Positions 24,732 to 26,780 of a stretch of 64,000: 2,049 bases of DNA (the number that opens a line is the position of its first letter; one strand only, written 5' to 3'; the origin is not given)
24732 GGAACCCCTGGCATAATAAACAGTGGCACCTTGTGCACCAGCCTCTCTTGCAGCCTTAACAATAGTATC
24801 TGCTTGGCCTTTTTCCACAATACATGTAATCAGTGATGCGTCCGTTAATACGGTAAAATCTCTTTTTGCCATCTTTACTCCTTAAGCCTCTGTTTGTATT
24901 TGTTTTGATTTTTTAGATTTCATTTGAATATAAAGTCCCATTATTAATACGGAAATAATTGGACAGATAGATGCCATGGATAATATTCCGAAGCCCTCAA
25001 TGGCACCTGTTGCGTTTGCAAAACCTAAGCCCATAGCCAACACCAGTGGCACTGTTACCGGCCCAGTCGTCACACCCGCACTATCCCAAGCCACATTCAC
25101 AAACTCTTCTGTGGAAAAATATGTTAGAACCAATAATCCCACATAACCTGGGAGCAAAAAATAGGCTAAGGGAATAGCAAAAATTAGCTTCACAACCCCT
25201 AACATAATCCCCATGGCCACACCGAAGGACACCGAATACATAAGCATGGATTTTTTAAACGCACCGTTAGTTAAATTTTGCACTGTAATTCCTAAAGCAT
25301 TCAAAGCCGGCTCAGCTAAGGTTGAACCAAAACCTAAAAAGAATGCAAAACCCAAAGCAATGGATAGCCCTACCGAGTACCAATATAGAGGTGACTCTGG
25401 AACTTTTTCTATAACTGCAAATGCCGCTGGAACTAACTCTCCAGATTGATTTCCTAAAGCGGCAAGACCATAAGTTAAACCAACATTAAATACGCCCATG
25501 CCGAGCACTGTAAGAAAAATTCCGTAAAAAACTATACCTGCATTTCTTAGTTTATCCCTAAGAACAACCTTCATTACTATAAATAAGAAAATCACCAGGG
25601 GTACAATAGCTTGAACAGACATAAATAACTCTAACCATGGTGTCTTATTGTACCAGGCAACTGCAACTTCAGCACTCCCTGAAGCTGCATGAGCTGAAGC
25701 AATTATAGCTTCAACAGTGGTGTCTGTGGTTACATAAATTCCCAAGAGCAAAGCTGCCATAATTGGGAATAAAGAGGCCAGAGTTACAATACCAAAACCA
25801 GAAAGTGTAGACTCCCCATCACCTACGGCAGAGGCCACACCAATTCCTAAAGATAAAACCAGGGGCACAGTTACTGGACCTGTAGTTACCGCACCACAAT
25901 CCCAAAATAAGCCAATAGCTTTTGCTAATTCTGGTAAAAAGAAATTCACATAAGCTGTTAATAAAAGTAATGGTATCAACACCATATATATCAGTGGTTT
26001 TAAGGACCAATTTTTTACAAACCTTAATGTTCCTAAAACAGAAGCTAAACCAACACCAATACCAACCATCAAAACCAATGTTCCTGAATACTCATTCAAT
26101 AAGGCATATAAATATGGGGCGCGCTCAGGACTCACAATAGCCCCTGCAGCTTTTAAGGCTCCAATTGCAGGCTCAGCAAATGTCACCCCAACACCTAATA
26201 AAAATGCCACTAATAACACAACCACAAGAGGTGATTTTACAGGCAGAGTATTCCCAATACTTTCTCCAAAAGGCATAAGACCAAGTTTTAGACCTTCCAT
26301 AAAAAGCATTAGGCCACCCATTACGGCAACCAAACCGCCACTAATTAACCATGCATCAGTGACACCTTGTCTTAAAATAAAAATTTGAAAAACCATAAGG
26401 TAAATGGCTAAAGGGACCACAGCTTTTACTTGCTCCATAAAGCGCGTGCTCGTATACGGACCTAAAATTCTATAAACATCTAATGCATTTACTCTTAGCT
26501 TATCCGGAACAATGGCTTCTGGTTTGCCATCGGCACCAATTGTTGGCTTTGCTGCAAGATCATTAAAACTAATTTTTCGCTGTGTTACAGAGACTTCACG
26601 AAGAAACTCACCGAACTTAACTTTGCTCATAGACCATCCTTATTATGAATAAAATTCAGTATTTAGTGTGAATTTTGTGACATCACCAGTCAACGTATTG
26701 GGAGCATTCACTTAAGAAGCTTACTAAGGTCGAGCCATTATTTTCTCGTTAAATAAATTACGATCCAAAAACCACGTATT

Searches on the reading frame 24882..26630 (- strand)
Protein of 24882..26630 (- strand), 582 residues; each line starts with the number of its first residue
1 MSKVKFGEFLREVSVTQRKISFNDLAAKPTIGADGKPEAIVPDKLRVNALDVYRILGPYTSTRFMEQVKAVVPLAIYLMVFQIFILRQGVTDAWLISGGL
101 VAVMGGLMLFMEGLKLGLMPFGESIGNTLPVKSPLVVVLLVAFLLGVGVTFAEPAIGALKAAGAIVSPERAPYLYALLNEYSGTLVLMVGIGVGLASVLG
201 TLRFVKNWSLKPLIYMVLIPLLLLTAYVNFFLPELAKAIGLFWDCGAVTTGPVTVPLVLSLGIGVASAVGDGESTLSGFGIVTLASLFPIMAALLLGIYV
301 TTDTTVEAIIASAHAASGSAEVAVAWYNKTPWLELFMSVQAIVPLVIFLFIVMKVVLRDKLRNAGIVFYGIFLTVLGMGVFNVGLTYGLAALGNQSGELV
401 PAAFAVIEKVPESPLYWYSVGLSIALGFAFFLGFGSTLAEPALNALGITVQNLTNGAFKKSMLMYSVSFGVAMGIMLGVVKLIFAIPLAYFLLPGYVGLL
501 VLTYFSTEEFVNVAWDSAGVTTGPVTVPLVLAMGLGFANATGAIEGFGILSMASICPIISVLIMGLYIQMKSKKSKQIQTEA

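Call 20: search_protein_families(library=pfam, proteins=[window:24882-26630:-], max_evalue=0.001)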
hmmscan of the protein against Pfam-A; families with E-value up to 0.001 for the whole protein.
window:24882-26630:- (582 aa): 1 family
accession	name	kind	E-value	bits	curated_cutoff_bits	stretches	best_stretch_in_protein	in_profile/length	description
PF07556.16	DUF1538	-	1.5e-104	348.4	22.6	2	346-566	2-210/211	Protein of unknown function (DUF1538)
